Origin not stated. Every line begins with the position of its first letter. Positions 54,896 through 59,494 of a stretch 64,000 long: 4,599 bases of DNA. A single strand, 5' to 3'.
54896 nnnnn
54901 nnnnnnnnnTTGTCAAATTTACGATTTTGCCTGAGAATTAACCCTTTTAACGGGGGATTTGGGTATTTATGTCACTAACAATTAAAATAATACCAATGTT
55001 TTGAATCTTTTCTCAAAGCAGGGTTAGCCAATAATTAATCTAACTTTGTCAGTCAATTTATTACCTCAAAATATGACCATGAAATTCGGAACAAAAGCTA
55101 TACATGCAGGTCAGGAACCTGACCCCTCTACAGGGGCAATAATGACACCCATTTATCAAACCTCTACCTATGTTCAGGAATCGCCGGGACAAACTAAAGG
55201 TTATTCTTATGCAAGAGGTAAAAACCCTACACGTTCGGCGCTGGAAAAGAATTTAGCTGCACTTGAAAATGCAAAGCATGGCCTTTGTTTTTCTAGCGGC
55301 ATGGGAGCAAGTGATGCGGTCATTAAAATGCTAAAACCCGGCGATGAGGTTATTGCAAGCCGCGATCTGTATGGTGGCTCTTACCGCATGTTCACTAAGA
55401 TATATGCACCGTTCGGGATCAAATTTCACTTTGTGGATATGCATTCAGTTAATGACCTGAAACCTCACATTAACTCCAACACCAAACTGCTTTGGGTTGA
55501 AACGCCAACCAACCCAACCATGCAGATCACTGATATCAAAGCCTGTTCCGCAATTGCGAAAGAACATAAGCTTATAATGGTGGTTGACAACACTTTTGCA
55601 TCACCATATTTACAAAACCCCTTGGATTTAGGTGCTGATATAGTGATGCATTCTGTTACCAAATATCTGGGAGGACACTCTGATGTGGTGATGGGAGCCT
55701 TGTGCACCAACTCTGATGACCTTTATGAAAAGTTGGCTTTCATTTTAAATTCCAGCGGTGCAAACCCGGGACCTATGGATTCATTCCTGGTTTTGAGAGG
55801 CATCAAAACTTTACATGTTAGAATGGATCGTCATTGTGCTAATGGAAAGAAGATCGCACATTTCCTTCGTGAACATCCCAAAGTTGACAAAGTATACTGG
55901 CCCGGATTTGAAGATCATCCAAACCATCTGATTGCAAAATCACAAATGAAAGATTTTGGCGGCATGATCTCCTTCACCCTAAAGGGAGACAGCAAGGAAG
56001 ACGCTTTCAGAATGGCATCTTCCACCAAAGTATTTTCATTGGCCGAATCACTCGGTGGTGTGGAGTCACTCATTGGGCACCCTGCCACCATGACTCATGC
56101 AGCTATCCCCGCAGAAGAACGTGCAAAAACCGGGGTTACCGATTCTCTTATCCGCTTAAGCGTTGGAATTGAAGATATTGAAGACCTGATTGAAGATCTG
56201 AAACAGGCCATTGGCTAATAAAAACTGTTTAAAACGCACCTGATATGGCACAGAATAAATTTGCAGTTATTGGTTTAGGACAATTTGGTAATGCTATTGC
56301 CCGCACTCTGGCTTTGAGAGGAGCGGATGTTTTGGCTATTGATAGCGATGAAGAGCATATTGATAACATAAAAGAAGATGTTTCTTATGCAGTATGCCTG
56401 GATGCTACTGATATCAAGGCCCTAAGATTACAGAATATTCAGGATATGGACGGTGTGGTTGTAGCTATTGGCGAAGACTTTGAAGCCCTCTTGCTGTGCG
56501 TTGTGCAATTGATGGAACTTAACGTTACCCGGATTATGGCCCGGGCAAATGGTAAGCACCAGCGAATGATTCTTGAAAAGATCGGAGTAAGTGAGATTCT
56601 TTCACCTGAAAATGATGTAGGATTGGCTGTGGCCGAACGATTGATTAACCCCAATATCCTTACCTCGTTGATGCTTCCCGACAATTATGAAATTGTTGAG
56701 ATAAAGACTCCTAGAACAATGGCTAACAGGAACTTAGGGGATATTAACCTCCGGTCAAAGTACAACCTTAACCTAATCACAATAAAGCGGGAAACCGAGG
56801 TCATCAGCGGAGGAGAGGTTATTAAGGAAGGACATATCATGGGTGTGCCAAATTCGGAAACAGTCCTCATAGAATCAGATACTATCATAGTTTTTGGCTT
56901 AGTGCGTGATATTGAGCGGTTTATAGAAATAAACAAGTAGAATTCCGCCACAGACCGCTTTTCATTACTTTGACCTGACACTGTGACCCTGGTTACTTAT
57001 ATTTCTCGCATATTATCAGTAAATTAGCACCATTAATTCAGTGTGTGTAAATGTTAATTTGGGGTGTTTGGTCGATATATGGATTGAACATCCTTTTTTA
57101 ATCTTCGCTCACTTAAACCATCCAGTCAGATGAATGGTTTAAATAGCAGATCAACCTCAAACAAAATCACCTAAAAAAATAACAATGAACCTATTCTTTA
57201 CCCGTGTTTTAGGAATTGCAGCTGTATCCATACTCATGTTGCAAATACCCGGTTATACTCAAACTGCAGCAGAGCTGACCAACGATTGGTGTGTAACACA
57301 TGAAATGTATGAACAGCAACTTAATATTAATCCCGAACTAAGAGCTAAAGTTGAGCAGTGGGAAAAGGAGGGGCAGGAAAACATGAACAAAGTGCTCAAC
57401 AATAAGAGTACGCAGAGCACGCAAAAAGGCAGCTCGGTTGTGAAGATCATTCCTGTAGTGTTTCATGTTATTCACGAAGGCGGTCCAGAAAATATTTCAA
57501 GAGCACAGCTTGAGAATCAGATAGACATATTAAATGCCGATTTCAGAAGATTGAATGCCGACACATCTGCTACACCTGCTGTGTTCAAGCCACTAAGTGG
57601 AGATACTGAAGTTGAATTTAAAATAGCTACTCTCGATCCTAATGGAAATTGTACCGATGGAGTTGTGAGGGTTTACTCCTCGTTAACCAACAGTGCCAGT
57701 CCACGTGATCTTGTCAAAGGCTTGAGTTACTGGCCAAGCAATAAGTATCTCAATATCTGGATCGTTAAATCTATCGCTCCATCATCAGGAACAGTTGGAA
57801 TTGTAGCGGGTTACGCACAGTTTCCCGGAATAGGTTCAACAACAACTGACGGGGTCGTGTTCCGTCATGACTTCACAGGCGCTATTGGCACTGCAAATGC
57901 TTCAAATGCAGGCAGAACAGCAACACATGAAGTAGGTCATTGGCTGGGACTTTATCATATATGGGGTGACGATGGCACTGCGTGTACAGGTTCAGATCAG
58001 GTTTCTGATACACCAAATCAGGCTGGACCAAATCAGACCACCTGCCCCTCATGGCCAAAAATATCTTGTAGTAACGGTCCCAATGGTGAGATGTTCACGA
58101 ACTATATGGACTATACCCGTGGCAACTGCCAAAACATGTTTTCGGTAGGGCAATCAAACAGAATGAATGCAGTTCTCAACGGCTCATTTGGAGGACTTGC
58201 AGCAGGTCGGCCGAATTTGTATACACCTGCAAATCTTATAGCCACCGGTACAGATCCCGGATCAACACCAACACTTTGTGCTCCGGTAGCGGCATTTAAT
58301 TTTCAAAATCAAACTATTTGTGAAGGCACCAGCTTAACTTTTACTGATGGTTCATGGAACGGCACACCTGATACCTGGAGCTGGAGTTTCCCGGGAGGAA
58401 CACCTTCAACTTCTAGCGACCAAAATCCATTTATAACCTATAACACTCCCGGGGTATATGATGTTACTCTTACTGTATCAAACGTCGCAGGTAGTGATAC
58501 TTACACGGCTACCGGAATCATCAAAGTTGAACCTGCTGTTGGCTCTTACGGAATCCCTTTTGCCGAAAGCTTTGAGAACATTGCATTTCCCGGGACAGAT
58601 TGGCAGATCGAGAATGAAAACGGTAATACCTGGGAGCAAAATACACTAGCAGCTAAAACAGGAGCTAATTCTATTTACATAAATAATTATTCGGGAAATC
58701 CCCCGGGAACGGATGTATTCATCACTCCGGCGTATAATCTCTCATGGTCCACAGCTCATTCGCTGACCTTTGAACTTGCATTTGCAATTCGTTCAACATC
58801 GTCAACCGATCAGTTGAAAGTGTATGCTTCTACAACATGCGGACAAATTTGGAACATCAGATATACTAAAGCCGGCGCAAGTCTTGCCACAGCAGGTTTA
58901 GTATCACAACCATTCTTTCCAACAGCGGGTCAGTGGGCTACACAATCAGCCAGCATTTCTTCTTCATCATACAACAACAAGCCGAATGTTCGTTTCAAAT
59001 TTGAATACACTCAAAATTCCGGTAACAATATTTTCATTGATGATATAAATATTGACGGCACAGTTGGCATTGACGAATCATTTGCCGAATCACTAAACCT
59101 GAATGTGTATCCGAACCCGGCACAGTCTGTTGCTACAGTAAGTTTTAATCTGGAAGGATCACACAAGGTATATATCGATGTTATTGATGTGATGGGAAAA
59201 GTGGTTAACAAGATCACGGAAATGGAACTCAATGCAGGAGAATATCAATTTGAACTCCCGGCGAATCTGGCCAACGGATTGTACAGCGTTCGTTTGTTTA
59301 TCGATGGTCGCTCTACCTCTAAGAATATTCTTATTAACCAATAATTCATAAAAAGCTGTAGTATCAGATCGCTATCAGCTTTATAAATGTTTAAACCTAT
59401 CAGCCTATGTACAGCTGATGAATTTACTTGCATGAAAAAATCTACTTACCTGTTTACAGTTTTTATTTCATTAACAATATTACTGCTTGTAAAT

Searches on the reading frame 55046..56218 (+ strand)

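Call 82: search_protein_families(library=pfam, proteins=[window:55046-56218:+], max_evalue=0.0001)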
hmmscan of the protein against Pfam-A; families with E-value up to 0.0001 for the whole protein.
window:55046-56218:+ (390 aa): 3 families
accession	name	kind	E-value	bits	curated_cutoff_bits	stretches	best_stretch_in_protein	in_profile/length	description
PF01053.26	Cys_Met_Meta_PP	-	2.8e-157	523.6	27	1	16-389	2-380/381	Cys/Met metabolism PLP-dependent enzyme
PF00155.27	Aminotran_1_2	-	1.4e-09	38.1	19.7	1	63-190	44-194/361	Aminotransferase class I and II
PF06838.17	Met_gamma_lyase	-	5.4e-05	22.3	24.2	1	120-239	125-255/405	Methionine gamma-lyase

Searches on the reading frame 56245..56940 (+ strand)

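Call 82: search_protein_families(library=pfam, proteins=[window:56245-56940:+], max_evalue=0.0001)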
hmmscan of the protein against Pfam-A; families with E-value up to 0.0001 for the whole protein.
window:56245-56940:+ (231 aa): 6 families
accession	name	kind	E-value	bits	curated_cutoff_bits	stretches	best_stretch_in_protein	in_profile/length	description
PF02254.24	TrkA_N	-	8.7e-25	87.7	23.8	1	6-121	1-116/116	TrkA-N domain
PF02080.26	TrkA_C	-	3.4e-08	33.7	27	1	150-229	3-69/71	TrkA-C domain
PF03721.20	UDPG_MGDP_dh_N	-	1.2e-05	25.4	27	1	5-49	2-46/187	UDP-glucose/GDP-mannose dehydrogenase family, NAD binding domain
PF03807.23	F420_oxidored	-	1.8e-05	25.7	21.6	1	5-75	1-67/94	NADP oxidoreductase coenzyme F420-dependent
PF01210.29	NAD_Gly3P_dh_N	-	2.9e-05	24.5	23.1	1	6-57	2-53/158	NAD-dependent glycerol-3-phosphate dehydrogenase N-terminus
PF02737.24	3HCDH_N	-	0.0001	22.7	22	0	6-47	2-43/180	3-hydroxyacyl-CoA dehydrogenase, NAD binding domain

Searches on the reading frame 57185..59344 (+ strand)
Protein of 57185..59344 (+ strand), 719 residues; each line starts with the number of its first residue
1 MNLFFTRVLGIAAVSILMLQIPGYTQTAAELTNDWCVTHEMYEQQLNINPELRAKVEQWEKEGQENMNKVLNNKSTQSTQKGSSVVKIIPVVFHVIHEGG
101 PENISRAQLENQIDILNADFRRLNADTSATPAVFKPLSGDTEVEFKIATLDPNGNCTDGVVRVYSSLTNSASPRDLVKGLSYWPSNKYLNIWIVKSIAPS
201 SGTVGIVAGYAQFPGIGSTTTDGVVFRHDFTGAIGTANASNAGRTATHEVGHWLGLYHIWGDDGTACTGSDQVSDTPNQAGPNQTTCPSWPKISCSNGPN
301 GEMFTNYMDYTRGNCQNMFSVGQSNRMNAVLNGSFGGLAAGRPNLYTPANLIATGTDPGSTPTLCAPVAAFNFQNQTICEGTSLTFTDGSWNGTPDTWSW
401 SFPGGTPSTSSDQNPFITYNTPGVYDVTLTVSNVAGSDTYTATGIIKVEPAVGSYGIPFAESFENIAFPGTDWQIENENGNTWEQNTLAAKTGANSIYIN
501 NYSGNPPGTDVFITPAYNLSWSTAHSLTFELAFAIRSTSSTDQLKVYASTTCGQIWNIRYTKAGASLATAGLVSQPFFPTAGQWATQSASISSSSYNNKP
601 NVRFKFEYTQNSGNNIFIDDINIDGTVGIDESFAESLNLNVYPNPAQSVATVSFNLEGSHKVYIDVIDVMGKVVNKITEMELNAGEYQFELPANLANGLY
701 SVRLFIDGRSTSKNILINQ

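Call 82: search_protein_families(library=pfam, proteins=[window:57185-59344:+], max_evalue=0.0001)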
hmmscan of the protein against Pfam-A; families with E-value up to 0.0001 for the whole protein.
window:57185-59344:+ (719 aa): 4 families
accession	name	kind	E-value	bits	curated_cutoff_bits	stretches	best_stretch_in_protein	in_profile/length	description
PF05572.19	Peptidase_M43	-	7e-20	71.9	23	1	182-331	11-151/152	Pregnancy-associated plasma protein-A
PF18911.6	PKD_4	-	4.1e-12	46.4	27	1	366-444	3-81/85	PKD domain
PF18962.6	Por_Secre_tail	-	1.2e-09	38.7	27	1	641-717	1-75/75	Secretion system C-terminal sorting domain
PF00801.26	PKD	-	3.2e-09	37.1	23.5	1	378-442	11-76/80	PKD domain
